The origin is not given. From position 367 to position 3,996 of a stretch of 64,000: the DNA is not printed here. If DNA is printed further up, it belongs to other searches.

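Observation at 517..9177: Type I secretion operon hard-wired to a cytoplasmic Sel1-repeat protein and a TPR-GT2-GT4 mega-glycosyltransferase, with no cargo or TolC gene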

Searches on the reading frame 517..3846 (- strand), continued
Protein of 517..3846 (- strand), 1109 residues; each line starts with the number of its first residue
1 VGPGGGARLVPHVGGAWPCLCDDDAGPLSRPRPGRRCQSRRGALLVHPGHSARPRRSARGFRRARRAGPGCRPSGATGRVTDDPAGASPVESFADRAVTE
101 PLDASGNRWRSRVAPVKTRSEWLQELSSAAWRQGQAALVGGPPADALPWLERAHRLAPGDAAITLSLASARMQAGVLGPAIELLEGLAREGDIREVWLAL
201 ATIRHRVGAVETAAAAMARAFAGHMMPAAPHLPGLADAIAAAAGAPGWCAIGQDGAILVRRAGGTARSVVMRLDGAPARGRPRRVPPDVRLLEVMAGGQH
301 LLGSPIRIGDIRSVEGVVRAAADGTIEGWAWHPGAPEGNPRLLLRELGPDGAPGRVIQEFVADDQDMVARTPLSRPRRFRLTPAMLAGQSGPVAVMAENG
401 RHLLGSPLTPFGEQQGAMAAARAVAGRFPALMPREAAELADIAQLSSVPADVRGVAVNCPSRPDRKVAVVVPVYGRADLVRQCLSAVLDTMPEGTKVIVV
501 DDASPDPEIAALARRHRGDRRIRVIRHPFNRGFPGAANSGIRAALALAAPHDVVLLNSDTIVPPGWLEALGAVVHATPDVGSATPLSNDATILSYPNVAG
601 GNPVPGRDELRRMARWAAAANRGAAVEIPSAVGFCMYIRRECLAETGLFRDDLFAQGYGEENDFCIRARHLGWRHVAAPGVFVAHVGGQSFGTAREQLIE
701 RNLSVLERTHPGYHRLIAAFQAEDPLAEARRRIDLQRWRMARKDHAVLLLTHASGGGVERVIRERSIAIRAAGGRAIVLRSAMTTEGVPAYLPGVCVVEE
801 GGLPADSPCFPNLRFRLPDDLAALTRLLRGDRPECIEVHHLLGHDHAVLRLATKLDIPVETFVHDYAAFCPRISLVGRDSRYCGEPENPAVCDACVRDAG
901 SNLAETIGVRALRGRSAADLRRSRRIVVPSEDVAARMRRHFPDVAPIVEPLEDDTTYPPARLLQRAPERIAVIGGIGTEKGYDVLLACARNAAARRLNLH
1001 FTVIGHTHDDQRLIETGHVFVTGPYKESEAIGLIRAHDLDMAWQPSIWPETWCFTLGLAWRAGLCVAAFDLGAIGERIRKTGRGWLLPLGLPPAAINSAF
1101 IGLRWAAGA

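Call 33: search_solved_structures(query=A1, max_evalue=0.01, show_alignments=0)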
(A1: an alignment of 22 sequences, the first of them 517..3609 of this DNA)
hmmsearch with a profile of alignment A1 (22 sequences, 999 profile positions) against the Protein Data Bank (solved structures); distinct sequences matched with E-value up to 0.01: 58.
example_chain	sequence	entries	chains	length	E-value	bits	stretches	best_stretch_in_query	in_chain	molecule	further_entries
9qhb_A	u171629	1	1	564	2e-25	92.4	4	16-117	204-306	Engineered tetratricopeptide repeat protein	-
8bu0_A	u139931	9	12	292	1.5e-17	66.2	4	19-117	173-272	Consensus tetratricopeptide repeat protein | Crystal structure of an 8-repeat consensus TPR superhelix with Zinc. | Monomer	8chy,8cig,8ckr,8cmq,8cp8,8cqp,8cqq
9qhc_A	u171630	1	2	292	7e-16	60.7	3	16-116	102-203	Engineered tetratricopeptide repeat protein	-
2z87_A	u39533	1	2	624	1.5e-10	43.1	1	343-430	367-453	Chondroitin synthase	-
2z86_A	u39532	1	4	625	1.5e-10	43.1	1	343-430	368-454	Chondroitin synthase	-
5hea_A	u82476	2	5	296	1.3e-09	40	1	352-466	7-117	Putative glycosyltransferase (GalT1)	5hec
3bcv_A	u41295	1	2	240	6.4e-09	37.7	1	351-431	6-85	Putative glycosyltransferase protein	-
6w5q_A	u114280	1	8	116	4.8e-07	31.5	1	24-114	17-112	Peptidoglycan synthase activator LpoP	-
6p61_A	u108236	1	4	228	1.1e-06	30.3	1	346-456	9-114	Glycosyltransferase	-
5mlz_A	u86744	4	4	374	1.7e-06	29.7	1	349-466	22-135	Dolichol monophosphate mannose synthase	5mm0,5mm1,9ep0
9b9g_D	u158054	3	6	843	1.8e-06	29.6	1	11-117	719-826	Tetratricopeptide repeat protein 7B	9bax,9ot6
5dse_A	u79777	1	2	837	1.8e-06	29.6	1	11-117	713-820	Tetratricopeptide repeat protein 7B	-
6bq1_B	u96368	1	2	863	2e-06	29.4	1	11-117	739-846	Tetratricopeptide repeat protein 7B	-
9omh_A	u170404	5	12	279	3.1e-06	28.8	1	349-430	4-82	Glycosyltransferase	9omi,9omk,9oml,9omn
9omm_A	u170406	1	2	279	3.1e-06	28.8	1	349-430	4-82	Glycosyltransferase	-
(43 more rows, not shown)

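Call 40: predict_structure(alignment_id=A3)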
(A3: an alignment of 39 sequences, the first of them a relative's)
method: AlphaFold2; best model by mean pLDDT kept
length: 317 residues; sequences in the alignment: 39
mean_pLDDT: 81.3   pTM: 0.54
mean pLDDT of the five models: 81.3, 81.1, 79.6, 78.7, 76.6
residues with pLDDT >= 90: 145; 70-90: 94; 50-70: 50; < 50: 28
segments of 3 or more residues with pLDDT < 50: 1-5, 7-13, 121-131, 313-317
pLDDT, mean of each block of 10 residues (from residue 1): 46 64 92 88 83 88 91 84 93 90 81 79 44 56 68 89 91 95 88 94 82 80 89 97 97 96 94 97 80 67 59 50
secondary structure, 60 per line:
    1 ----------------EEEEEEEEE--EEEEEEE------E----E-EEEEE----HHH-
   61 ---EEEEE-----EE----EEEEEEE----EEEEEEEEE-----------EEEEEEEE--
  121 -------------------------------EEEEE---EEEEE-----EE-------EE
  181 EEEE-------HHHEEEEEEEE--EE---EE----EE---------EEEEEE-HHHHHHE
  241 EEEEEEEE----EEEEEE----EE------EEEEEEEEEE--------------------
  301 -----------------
elements in order: E17-25 E28-34 E48-52 E64-68 E80-86 E91-99 E111-118 E152-156 E160-164 E179-184 E195-202 E227-232 H234-239 E240-248 E253-258 E271-280

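Call 42: search_protein_families(library=pfam, proteins=[L060:1961-3568:-, L060:3741-4307:-, L060:697-1287:+, L067:2488-4239:-], max_evalue=0.001)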
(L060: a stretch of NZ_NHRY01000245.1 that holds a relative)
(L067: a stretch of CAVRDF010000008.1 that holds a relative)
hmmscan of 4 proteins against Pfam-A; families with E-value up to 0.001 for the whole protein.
L060:1961-3568:- (535 aa): 2 families
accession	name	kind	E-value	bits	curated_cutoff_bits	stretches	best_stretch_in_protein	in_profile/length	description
PF07690.21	MFS_1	-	6.9e-19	68.4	33.4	1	166-489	28-342/347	Major Facilitator Superfamily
PF13000.13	Acatn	-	3.9e-10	39.3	23.7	1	144-221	9-84/546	Acetyl-coenzyme A transporter 1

L060:3741-4307:- (188 aa): 0 families

L060:697-1287:+ (196 aa): 0 families

L067:2488-4239:- (584 aa): 8 families
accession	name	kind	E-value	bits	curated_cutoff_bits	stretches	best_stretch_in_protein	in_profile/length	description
PF01425.27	Amidase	-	2.6e-50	172.2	27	1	33-190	44-199/445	Amidase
PF13420.13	Acetyltransf_4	-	6e-18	65.8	24.3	1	416-569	1-153/155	Acetyltransferase (GNAT) domain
PF00583.31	Acetyltransf_1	-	1.2e-13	51.8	20.7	1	453-550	22-116/116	Acetyltransferase (GNAT) family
PF13302.13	Acetyltransf_3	-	5.5e-10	40.5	25.4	1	416-551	4-138/138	Acetyltransferase (GNAT) domain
PF13508.13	Acetyltransf_7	-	2e-08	34.9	27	1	465-551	4-83/84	Acetyltransferase (GNAT) domain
PF08445.16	FR47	-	8.5e-06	26.1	22.1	1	497-553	26-80/86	FR47-like protein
PF13673.13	Acetyltransf_10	-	5.7e-05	23.5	23.6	1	448-556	18-113/128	Acetyltransferase (GNAT) domain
PF14542.12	Acetyltransf_CG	-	9.3e-05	22.9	30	1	476-527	12-59/80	GCN5-related N-acetyl-transferase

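Call 44: fold_search(model_id=the predicted structure, library=pdb)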
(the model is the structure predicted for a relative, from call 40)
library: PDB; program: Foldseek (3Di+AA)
matches with E <= 10: 675; with E <= 0.001: 0
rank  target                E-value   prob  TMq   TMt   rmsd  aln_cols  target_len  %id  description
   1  7vnn_D                5.8e-03  0.47  0.17  0.09  29.3       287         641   10  Complex structure of Clostridioides difficile enzymatic component (CDTa) and binding component (CDTb) pore with long s (released 2022-10-26)
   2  4es9_B                1.6e-02  0.57  0.19  0.20  17.0       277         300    9  Crystal Structure of the adhesin domain of Epf from Streptococcus pyogenes in P21 (released 2012-09-19)
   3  4es9_C                1.8e-02  0.60  0.21  0.22  17.0       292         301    8  Crystal Structure of the adhesin domain of Epf from Streptococcus pyogenes in P21 (released 2012-09-19)
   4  4es9_D                2.3e-02  0.66  0.21  0.23  16.4       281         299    9  Crystal Structure of the adhesin domain of Epf from Streptococcus pyogenes in P21 (released 2012-09-19)
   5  8u9j_A                2.6e-02  0.21  0.12  0.14  15.9       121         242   24  The crystal structure of iron-bound human ADO C18S C239S variant at 2.02 Angstrom (released 2024-07-17)
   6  4es9_A                2.9e-02  0.54  0.21  0.22  16.8       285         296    9  Crystal Structure of the adhesin domain of Epf from Streptococcus pyogenes in P21 (released 2012-09-19)
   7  9dy4                  4.1e-02  0.14  0.11  0.13  16.1       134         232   23  Crystal structure of iron-bound human ADO C18S/C239S variant soaked in hydralazine at 2.39 Angstrom resolution (released 2025-09-24)
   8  4es8_B                4.6e-02  0.44  0.20  0.21  16.9       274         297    9  Crystal Structure of the adhesin domain of Epf from Streptococcus pyogenes in P212121 (released 2012-09-19)
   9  2uy8                  4.9e-02  0.28  0.19  0.16  18.6       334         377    9  R92A mutant of Bacillus subtilis Oxalate Decarboxylase OxdC (released 2007-08-21)
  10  2vqa_A                4.9e-02  0.11  0.13  0.12  20.1       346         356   10  Protein-folding location can regulate Mn versus Cu- or Zn-binding. Crystal Structure of MncA. (released 2008-10-28)
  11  5vg3_B                5.1e-02  0.28  0.19  0.16  18.7       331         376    9  Structure of Oxalate Decarboxylase from Bacillus subtilis at pH 4.6 (released 2017-10-18)
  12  7lvz_B                5.7e-02  0.12  0.09  0.11  15.9       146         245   18  Crystal structure of ADO (released 2022-01-05)
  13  8uan                  6.7e-02  0.13  0.10  0.12  15.7       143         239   18  The crystal structure of cobalt-bound human ADO C18S C239S variant at 1.99 Angstrom (released 2024-07-17)
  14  8u9j_B                6.7e-02  0.13  0.11  0.13  16.3       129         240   21  The crystal structure of iron-bound human ADO C18S C239S variant at 2.02 Angstrom (released 2024-07-17)
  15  2v09                  7.1e-02  0.23  0.19  0.16  18.7       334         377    9  SENS161-164DSSN mutant of Bacillus subtilis Oxalate Decarboxylase OxdC (released 2007-10-30)
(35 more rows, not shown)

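Call 49: search_protein_families(library=pfam, proteins=[L032:5260-7344:-, L032:7912-8442:-, L032:13514-15091:+, L079:6022-7596:+, L079:14558-16318:+, L079:4962-6083:-, L053:7816-9009:-, L053:9026-9808:+, L053:4387-5565:+, L032:13154-13510:+], max_evalue=0.001)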
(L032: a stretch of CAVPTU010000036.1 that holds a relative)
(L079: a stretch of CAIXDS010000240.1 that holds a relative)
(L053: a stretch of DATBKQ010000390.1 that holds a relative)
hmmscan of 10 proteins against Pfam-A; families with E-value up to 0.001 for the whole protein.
L032:5260-7344:- (695 aa): 1 family
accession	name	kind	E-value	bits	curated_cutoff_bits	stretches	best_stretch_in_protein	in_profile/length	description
PF20091.5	Abhydrolase_10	-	2.1e-37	129.6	23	1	294-677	150-426/429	Alpha/beta hydrolase domain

L032:7912-8442:- (177 aa): 1 family
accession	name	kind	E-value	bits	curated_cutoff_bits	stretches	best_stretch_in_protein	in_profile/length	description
PF00571.33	CBS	-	1.6e-23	83.2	24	2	46-94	8-56/57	CBS domain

L032:13514-15091:+ (526 aa): 1 family
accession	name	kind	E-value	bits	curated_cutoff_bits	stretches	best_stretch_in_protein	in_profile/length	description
PF02540.23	NAD_synthase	-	1.3e-23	83.9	21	1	193-366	5-166/242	NAD synthase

L079:6022-7596:+ (525 aa): 1 family
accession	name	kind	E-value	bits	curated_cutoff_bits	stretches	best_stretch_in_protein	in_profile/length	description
PF02667.20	SCFA_trans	-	5.2e-84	283.3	27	1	63-512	2-452/453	Short chain fatty acid transporter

L079:14558-16318:+ (587 aa): 18 families
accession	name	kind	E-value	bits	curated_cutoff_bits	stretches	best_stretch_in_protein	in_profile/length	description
PF14559.12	TPR_19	-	5.7e-23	81.5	25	3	117-169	4-56/68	Tetratricopeptide repeat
PF07719.23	TPR_2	-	1.9e-17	62.3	27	0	242-274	2-34/34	Tetratricopeptide repeat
PF00515.34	TPR_1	-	3.8e-13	49.1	27.8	1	37-68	2-33/34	Tetratricopeptide repeat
PF13414.12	TPR_11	-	4.1e-12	46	26.8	1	43-84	1-42/42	TPR repeat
PF13432.12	TPR_16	-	6.5e-12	46.1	32.7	2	75-137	2-64/65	Tetratricopeptide repeat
PF13428.12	TPR_14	-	1.1e-11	44.6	23.5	1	37-79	2-44/44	Tetratricopeptide repeat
PF04488.21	Gly_transf_sug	-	6.4e-10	40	23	1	405-488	2-89/93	Glycosyltransferase sugar-binding region containing DXD motif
PF13181.12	TPR_8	-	2.6e-09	36.9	25.7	0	37-65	2-30/34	Tetratricopeptide repeat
PF13431.12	TPR_17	-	5.7e-09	36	24.4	0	126-159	1-34/34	Tetratricopeptide repeat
PF23914.1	TPR_CcmH_CycH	-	5.4e-08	33.3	42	1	34-133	48-150/158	Cytochrome c-type biogenesis protein H TPR domain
PF13424.12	TPR_12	-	7.6e-08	32.9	30.1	1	37-100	4-75/77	Tetratricopeptide repeat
PF24575.1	TPR_Slam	-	7.3e-07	30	35.2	0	247-291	53-97/104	Surface lipoprotein assembly modifier, N-terminal TPR repeats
PF16918.11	PknG_TPR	-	9.9e-07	28.3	27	1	88-164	146-221/340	Protein kinase G tetratricopeptide repeat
PF12895.13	ANAPC3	-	1e-06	29.4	27.2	0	118-167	3-52/82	Anaphase-promoting complex, cyclosome, subunit 3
PF13174.12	TPR_6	-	2.2e-05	25.3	26.3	0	38-67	2-31/33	Tetratricopeptide repeat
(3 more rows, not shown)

L079:4962-6083:- (374 aa): 1 family
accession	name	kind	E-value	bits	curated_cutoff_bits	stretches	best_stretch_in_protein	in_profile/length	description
PF00144.29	Beta-lactamase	-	3.2e-32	112.5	27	1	57-355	5-318/329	Beta-lactamase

L053:7816-9009:- (398 aa): 1 family
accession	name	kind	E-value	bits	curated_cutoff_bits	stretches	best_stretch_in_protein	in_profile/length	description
PF02515.22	CoA_transf_3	-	5.3e-99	332.2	23.3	1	11-371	2-366/366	CoA-transferase family III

L053:9026-9808:+ (261 aa): 1 family
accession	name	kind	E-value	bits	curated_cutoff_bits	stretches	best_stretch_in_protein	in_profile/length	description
PF13483.12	Lactamase_B_3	-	1.4e-45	155.6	24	1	52-216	2-160/160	Beta-lactamase superfamily domain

L053:4387-5565:+ (393 aa): 5 families
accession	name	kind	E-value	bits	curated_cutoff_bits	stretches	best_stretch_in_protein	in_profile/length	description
PF01494.25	FAD_binding_3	-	3.3e-20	73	22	1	10-319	2-315/349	FAD binding domain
PF12831.13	FAD_oxidored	-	2.9e-06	27.3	27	1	11-181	1-157/416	FAD dependent oxidoreductase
PF00890.30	FAD_binding_2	-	1.3e-05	25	20.4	0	113-184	146-217/414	FAD binding domain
PF01266.30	DAO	-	9.3e-05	22.5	27.9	0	11-58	1-50/353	FAD dependent oxidoreductase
PF07992.20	Pyr_redox_2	-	0.00064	19.7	26.1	0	10-42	1-33/291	Pyridine nucleotide-disulphide oxidoreductase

L032:13154-13510:+ (119 aa): 0 families
